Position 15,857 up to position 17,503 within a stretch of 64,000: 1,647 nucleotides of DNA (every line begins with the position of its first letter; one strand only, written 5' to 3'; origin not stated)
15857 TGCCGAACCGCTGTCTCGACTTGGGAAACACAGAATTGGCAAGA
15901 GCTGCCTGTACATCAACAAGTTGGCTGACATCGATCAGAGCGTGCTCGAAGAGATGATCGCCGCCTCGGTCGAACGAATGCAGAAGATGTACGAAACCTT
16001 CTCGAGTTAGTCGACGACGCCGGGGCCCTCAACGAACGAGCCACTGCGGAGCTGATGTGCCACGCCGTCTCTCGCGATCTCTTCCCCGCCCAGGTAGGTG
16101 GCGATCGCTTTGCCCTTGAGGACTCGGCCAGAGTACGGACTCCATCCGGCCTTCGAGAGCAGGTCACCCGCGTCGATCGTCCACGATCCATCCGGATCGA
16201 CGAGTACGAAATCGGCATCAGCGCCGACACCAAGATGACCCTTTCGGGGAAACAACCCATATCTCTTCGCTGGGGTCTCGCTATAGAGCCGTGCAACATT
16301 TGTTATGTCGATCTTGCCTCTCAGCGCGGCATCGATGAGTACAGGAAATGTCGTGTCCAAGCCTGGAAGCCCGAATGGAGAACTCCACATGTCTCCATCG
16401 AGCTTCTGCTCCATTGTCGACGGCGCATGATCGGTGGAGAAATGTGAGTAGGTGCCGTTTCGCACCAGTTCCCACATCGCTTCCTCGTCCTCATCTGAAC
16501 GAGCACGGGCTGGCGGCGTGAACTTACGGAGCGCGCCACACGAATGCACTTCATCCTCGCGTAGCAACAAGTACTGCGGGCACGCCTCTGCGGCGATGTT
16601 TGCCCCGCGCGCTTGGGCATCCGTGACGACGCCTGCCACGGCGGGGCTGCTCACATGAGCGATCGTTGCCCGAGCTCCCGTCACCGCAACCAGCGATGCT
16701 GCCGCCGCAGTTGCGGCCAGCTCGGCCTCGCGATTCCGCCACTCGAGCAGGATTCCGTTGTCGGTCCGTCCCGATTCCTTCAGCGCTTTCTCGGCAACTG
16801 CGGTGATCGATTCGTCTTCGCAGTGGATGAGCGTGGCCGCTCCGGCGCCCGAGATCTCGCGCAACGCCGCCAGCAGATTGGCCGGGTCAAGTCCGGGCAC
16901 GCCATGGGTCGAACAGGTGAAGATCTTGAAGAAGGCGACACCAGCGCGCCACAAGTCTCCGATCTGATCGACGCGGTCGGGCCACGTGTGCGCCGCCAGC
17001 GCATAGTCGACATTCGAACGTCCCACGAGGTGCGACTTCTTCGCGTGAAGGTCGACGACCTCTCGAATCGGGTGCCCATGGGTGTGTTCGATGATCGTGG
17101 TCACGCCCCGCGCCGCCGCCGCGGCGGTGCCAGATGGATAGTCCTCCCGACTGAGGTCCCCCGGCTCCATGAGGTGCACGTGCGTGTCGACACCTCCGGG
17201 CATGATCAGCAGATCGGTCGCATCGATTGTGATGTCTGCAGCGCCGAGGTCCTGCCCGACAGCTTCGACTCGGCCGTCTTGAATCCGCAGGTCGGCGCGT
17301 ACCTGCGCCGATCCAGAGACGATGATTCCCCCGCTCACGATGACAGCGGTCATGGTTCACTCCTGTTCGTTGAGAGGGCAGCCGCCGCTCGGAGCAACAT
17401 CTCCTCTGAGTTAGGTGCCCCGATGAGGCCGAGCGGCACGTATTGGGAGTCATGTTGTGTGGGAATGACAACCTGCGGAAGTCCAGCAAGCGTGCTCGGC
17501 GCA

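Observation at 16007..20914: Translationally coupled Ldh2 / DUF3500 / amidase / cyclic-amidohydrolase operon: candidate uncharacterised amide or ureide catabolic pathway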

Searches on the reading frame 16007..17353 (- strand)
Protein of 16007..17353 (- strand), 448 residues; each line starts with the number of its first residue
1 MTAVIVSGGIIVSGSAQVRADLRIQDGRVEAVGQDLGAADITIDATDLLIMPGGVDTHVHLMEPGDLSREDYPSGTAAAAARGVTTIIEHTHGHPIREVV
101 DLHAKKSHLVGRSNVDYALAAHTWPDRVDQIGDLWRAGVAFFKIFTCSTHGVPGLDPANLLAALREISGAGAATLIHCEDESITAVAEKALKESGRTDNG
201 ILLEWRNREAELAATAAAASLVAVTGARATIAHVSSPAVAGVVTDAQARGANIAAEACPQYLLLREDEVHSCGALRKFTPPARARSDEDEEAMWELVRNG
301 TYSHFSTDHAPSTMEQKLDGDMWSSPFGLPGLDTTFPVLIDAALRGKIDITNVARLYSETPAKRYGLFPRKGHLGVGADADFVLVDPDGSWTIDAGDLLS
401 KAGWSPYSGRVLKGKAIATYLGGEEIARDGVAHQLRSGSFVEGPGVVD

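Call 5: search_protein_families(library=pfam, proteins=[window:16007-17353:-])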
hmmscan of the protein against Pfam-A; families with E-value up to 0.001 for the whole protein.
window:16007-17353:- (448 aa): 2 families
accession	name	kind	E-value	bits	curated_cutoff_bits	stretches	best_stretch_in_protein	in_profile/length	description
PF01979.26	Amidohydro_1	-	3e-24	86.4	25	1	50-387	2-320/345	Amidohydrolase family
PF07969.17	Amidohydro_3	-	2.8e-12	47.3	29.7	1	345-389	404-448/472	Amidohydrolase family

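Call 6: search_protein_families(library=ncbifam, proteins=[window:16007-17353:-])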
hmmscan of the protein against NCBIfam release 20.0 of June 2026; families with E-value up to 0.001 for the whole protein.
window:16007-17353:- (448 aa): 49 families (the best 25 are shown)
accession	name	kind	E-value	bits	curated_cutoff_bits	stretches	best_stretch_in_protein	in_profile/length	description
TIGR03178.1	allantoinase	equivalog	1.1e-84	284.8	357.85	1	4-441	2-439/441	allantoinase AllB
NF004839.0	PRK06189.1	equivalog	2.1e-82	277.1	631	1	4-442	5-446/451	allantoinase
NF002668.0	PRK02382.1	equivalog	6e-78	262.5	452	1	19-410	13-395/436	dihydroorotase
TIGR02033.1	D-hydantoinase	equivalog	5.7e-76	256.3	393.25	1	5-441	2-452/454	dihydropyrimidinase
NF009941.0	PRK13404.1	subfamily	9.4e-75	252.1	647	1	4-442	6-460/478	dihydropyrimidinase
NF058538.1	ergo_util_ErtD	equivalog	7.8e-71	239.2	600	1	4-441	3-444/446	hydantoin-5-propionate amidohydrolase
TIGR00857.1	pyrC_multi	subfamily_domain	1.4e-69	235.1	279.05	1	17-429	3-411/412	dihydroorotase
NF005751.0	PRK07575.1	equivalog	1.7e-68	231.1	529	1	7-433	9-426/440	dihydroorotase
NF006559.0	PRK09060.1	equivalog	5.8e-67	225.9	482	1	4-441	7-436/444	dihydroorotase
NF005960.0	PRK08044.1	equivalog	1.2e-64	218.7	688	1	4-427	6-433/453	allantoinase AllB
NF058539.1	ergo_uti2_ErtD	equivalog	8.2e-64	216.1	650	1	5-443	5-447/449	hydantoin-5-propionate amidohydrolase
NF006688.0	PRK09236.1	equivalog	9.1e-57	192.8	535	1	2-434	2-433/444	dihydroorotase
NF006836.0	PRK09357.1-1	equivalog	2.1e-54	184.9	538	1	6-433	6-430/432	dihydroorotase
NF006844.0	PRK09357.2-5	equivalog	3e-54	184.7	701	1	1-427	1-420/422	dihydroorotase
NF006841.0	PRK09357.2-2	equivalog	1.6e-53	181.9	640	1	15-426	14-416/421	dihydroorotase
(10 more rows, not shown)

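Call 31: search_solved_structures(query=window:16007-17353:-, max_evalue=1e-20)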
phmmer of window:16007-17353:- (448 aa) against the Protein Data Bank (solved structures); distinct sequences matched with E-value up to 1e-20: 76 (the best 60 are shown).
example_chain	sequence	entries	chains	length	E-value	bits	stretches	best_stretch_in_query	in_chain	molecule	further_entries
3hm7_A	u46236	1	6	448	3.6e-59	204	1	5-433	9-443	Allantoinase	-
1gkr_A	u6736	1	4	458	5.7e-57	196.8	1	4-431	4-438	NON-ATP DEPENDENT L-SELECTIVE HYDANTOINASE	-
3e74_A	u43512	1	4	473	1.3e-56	195.6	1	4-426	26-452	Allantoinase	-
8hfd_A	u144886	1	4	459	2.2e-56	194.9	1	4-426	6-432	Allantoinase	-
1nfg_A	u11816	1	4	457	4.7e-56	193.8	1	4-430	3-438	D-hydantoinase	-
4kqn_A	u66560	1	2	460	1.5e-49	172.3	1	6-441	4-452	D-hydantoinase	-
1yny_A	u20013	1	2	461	1.9e-48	168.7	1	6-441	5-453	D-Hydantoinase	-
4kir_A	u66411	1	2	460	2e-48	168.6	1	6-441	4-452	D-hydantoinase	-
1k1d_A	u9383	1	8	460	4.4e-47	164.2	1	3-429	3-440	D-hydantoinase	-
3dc8_A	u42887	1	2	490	6.2e-46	160.4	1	4-441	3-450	Dihydropyrimidinase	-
4tqt_A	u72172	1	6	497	6.3e-46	160.4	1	4-441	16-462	D-hydantoinase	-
3mpg_A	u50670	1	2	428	7.1e-46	160.2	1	17-424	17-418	Dihydroorotase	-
3sfw_A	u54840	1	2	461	7.6e-46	160.1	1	7-429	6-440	Dihydropyrimidinase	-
4yiw_A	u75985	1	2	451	8.4e-46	160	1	17-424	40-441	Dihydroorotase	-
3d6n_A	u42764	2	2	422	1.6e-44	155.8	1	3-429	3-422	Dihydroorotase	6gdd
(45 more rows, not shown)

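Call 41: find_related_loci(query=window:16007-17353:-, collection=metagenome_contigs, flank=7000)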
Query window:16007-17353:- (448 aa) in metagenome_contigs; peptide patterns used: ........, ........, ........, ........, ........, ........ (x = any residue, [..] = any of these).
199 stretches matched a pattern; 72 encode a relative of the query (tblastn E <= 1e-3); 72 distinct loci.
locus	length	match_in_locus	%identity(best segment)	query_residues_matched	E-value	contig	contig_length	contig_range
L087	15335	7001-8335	87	1-445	0e+0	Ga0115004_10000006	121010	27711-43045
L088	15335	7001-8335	87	1-445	0e+0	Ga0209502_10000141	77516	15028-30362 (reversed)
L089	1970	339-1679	84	1-447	0e+0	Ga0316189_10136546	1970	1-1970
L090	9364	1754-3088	86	1-445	0e+0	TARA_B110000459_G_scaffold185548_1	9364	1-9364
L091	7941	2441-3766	81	4-445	0e+0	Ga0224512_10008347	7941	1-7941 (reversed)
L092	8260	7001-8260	86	1-420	0e+0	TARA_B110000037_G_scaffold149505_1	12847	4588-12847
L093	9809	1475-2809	79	3-448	0e+0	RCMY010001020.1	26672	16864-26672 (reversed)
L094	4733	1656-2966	63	6-442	0e+0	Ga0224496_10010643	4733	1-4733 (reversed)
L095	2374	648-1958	63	6-442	0e+0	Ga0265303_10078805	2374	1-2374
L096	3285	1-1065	78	87-441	0e+0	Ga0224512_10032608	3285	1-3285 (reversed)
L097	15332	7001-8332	63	1-445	7e-177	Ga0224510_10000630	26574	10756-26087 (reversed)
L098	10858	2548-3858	64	6-442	5e-172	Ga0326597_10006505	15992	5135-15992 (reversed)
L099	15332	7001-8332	59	1-445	4e-169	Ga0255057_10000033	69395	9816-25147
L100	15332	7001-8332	60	1-445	1e-165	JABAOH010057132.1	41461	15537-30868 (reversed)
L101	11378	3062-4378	60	6-445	3e-164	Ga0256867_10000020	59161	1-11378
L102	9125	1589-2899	60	1-441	4e-164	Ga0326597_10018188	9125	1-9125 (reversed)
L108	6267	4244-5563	57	6-445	1e-162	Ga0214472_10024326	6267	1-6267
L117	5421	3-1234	70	31-445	1e-153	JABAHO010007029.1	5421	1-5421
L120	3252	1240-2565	55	4-445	3e-153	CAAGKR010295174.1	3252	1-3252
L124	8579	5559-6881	50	4-447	1e-141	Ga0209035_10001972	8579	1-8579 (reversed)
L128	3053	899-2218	52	6-444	4e-147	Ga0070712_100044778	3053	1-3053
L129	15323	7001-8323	52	4-445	3e-140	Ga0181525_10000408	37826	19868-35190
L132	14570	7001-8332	52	4-446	2e-135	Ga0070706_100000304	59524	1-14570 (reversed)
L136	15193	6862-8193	63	1-445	7e-177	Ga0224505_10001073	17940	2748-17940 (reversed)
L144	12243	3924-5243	60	4-444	6e-158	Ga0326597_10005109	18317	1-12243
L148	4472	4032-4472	78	1-147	6e-71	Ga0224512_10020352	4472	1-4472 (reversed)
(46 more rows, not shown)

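Call 44: search_protein_families(library=pfam, proteins=[L148:2992-3984:-, L132:8414-9304:+, L108:3219-4226:+, L129:6144-6980:+, L101:495-1547:-, L124:2407-3186:-, L144:6970-8190:+, L101:5492-6178:+, L128:147-860:+, L120:2-973:+], max_evalue=0.0001)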
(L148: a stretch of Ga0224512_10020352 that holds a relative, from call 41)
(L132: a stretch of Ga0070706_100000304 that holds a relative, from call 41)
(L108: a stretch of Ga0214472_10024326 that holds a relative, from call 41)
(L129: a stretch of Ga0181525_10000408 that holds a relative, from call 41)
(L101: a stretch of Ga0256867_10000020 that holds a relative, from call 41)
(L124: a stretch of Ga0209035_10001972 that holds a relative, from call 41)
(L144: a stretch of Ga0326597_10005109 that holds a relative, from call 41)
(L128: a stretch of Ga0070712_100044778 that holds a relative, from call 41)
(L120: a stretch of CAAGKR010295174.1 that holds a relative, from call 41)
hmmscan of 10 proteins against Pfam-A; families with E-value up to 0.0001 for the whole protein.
L148:2992-3984:- (330 aa): 3 families
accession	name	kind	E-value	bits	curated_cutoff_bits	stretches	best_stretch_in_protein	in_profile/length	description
PF22725.1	GFO_IDH_MocA_C3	-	1.5e-21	77.1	27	1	132-251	2-123/124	GFO/IDH/MocA C-terminal domain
PF02894.22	GFO_IDH_MocA_C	-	2.5e-21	76.9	22.9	1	135-328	1-218/218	Oxidoreductase family, C-terminal alpha/beta domain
PF01408.29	GFO_IDH_MocA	-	1.1e-19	71.7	24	1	7-123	3-120/120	Oxidoreductase family, NAD-binding Rossmann fold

L132:8414-9304:+ (296 aa): 5 families
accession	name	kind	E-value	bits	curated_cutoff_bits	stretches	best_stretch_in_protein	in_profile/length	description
PF03446.21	NAD_binding_2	-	1.4e-35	123.1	21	1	7-161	1-155/161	NAD binding domain of 6-phosphogluconate dehydrogenase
PF14833.11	NAD_binding_11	-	7.6e-26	91.2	30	1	169-288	1-120/122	NAD-binding of NADP-dependent 3-hydroxyisobutyrate dehydrogenase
PF02826.25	2-Hacid_dh_C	-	1.3e-06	28.4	25.1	1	5-82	36-112/178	D-isomer specific 2-hydroxyacid dehydrogenase, NAD binding domain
PF03807.23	F420_oxidored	-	9.5e-06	26.6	21.6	1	7-78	1-76/94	NADP oxidoreductase coenzyme F420-dependent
PF02737.24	3HCDH_N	-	6.8e-05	23.3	22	0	7-50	1-44/180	3-hydroxyacyl-CoA dehydrogenase, NAD binding domain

L108:3219-4226:+ (335 aa): 3 families
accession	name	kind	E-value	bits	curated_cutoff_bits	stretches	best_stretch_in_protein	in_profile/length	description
PF08240.17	ADH_N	-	1.2e-24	87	23.5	1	23-130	2-104/104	Alcohol dehydrogenase GroES-like domain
PF00107.32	ADH_zinc_N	-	2.2e-21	76.6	31.8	1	170-295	3-128/129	Zinc-binding dehydrogenase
PF16912.11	Glu_dehyd_C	-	1.1e-06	28.8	34.9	1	149-317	23-197/211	Glucose dehydrogenase C-terminus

L129:6144-6980:+ (278 aa): 2 families
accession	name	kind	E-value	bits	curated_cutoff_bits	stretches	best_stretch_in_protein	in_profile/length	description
PF00005.33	ABC_tran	-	2.5e-32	112.8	25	1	35-194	3-137/137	ABC transporter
PF13304.12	AAA_21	-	9.7e-08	32.8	27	0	165-226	237-299/304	AAA domain, putative AbiEii toxin, Type IV TA system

L101:495-1547:- (350 aa): 1 family
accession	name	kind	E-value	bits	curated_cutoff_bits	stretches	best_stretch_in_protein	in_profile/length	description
PF04909.20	Amidohydro_2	-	6.6e-44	151.2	26.4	1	24-347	1-287/289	Amidohydrolase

L124:2407-3186:- (259 aa): 5 families
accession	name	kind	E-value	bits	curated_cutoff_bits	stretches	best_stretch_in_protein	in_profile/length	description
PF00106.31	adh_short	-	1.5e-65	220.8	26.6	1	6-191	1-185/195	short chain dehydrogenase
PF13561.12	adh_short_C2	-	3e-63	214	27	1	12-256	1-235/236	Enoyl-(Acyl carrier protein) reductase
PF01370.27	Epimerase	-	2.7e-09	37.2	20.9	1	8-252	1-239/240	NAD dependent epimerase/dehydratase family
PF08659.16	KR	-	5.3e-09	36.7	22.6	1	9-170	4-164/180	KR domain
PF23441.1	SDR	-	1.2e-06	28.5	27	1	60-202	67-208/258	SDR-like rossmann domain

L144:6970-8190:+ (406 aa): 2 families
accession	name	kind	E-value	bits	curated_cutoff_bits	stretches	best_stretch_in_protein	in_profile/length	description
PF00557.29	Peptidase_M24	-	2.3e-24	86.8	23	1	180-385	3-206/208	Metallopeptidase family M24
PF01321.24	Creatinase_N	-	1.4e-05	26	22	1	39-171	2-128/128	Creatinase/Prolidase N-terminal domain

L101:5492-6178:+ (228 aa): 1 family
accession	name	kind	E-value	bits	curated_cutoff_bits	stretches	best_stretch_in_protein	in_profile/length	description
PF04199.19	Cyclase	-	1.9e-26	93.4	23.1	1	5-170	1-141/142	Putative cyclase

L128:147-860:+ (237 aa): 2 families
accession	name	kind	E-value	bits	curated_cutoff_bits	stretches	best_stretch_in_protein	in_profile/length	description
PF07729.17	FCD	-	1.6e-23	83.9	24.3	1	102-223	1-124/125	FCD domain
PF00392.27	GntR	-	3.8e-15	55.7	27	1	32-92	3-64/64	Bacterial regulatory proteins, gntR family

L120:2-973:+ (323 aa): 1 family
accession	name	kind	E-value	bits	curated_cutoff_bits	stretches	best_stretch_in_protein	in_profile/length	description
PF04199.19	Cyclase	-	8.4e-20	71.9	23.1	1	108-254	20-141/142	Putative cyclase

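Call 47: search_protein_families(library=pfam, proteins=[L136:5411-5815:-, L136:3132-3722:-, L132:13299-14246:-, L102:3551-4345:+, L098:7979-10285:+, L136:13454-15175:+, L144:1142-2785:-, L100:12004-13176:-, L117:2132-3307:+, L100:6109-7008:+], max_evalue=0.0001)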
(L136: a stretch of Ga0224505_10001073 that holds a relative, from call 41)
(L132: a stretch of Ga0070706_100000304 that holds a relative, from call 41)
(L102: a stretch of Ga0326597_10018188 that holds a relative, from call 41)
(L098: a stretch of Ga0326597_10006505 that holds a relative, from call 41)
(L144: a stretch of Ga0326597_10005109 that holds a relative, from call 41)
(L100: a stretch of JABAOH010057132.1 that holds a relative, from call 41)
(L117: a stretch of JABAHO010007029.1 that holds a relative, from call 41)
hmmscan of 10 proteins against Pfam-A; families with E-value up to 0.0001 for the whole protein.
L136:5411-5815:- (134 aa): 1 family
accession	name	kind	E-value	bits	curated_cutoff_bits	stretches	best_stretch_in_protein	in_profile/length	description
PF01042.26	Ribonuc_L-PSP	-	1.1e-19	71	27.3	1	11-126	5-120/121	Endoribonuclease L-PSP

L136:3132-3722:- (196 aa): 1 family
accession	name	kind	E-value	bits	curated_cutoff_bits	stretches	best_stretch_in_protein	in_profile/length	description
PF03928.20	HbpS-like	-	2e-27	96.2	25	1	50-178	1-127/128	Haem degrading protein HbpS-like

L132:13299-14246:- (315 aa): 2 families
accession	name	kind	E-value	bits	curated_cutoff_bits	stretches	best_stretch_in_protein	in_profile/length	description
PF02826.25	2-Hacid_dh_C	-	3.2e-50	170.4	25.1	1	110-282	1-178/178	D-isomer specific 2-hydroxyacid dehydrogenase, NAD binding domain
PF00389.36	2-Hacid_dh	-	1.2e-24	86.9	24.6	1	30-313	21-133/134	D-isomer specific 2-hydroxyacid dehydrogenase, catalytic domain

L102:3551-4345:+ (264 aa): 4 families
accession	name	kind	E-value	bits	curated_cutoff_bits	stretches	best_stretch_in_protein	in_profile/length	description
PF12697.13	Abhydrolase_6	-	1.7e-18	68.5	26.3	1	35-256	9-217/217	Alpha/beta hydrolase family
PF00561.26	Abhydrolase_1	-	2.2e-13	50.9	25.8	2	48-121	27-102/245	alpha/beta hydrolase fold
PF12146.15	Hydrolase_4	-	1.1e-09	38.4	27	1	46-243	29-232/239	Serine aminopeptidase, S33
PF03096.20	Ndr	-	1.1e-07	31.4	23.3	1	64-263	77-278/283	Ndr family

L098:7979-10285:+ (768 aa): 3 families
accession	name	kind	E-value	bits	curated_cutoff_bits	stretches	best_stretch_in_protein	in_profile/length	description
PF02738.23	MoCoBD_1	-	3.6e-75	252.6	27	1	146-391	1-244/244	Molybdopterin cofactor-binding domain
PF20256.3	MoCoBD_2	-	3.2e-72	243.9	27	1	433-701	12-283/283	Molybdopterin cofactor-binding domain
PF01315.27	Ald_Xan_dh_C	-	1.1e-26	93.8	31.3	1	16-130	1-110/110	Aldehyde oxidase and xanthine dehydrogenase, a/b hammerhead domain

L136:13454-15175:+ (573 aa): 2 families
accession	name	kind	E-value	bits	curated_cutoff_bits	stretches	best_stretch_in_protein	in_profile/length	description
PF02129.25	Peptidase_S15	-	1.1e-45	156.8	23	1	17-304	1-262/262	X-Pro dipeptidyl-peptidase (S15 family)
PF08530.16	PepX_C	-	6.7e-33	114.9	22.5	1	325-513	1-181/217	X-Pro dipeptidyl-peptidase C-terminal non-catalytic domain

L144:1142-2785:- (547 aa): 7 families
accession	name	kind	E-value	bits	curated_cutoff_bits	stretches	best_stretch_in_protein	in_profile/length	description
PF13450.12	NAD_binding_8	-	6.8e-10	39.5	21.9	1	19-75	1-54/68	NAD(P)-binding Rossmann-like domain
PF01593.30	Amino_oxidase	-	8.3e-10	39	19.8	1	27-514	4-430/443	Flavin containing amine oxidoreductase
PF01266.30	DAO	-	3.3e-09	37.2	27.9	1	18-54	3-39/353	FAD dependent oxidoreductase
PF07992.20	Pyr_redox_2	-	2.8e-07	30.7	26.1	0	15-56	143-183/291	Pyridine nucleotide-disulphide oxidoreductase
PF00070.33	Pyr_redox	-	2.9e-06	28.1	22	0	18-50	3-35/82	Pyridine nucleotide-disulphide oxidoreductase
PF12831.13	FAD_oxidored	-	8.6e-06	25.7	27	0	18-56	3-41/416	FAD dependent oxidoreductase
PF00890.30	FAD_binding_2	-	1e-05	25.4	20.4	0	16-53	1-38/414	FAD binding domain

L100:12004-13176:- (390 aa): 1 family
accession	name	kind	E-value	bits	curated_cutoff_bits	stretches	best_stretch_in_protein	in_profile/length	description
PF07690.21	MFS_1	-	3.2e-23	82.7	33.4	2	34-321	19-321/347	Major Facilitator Superfamily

L117:2132-3307:+ (391 aa): 1 family
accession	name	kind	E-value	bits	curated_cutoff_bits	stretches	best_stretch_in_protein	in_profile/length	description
PF00682.25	HMGL-like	-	3e-59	201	29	1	19-271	8-259/260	HMGL-like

L100:6109-7008:+ (299 aa): 0 families
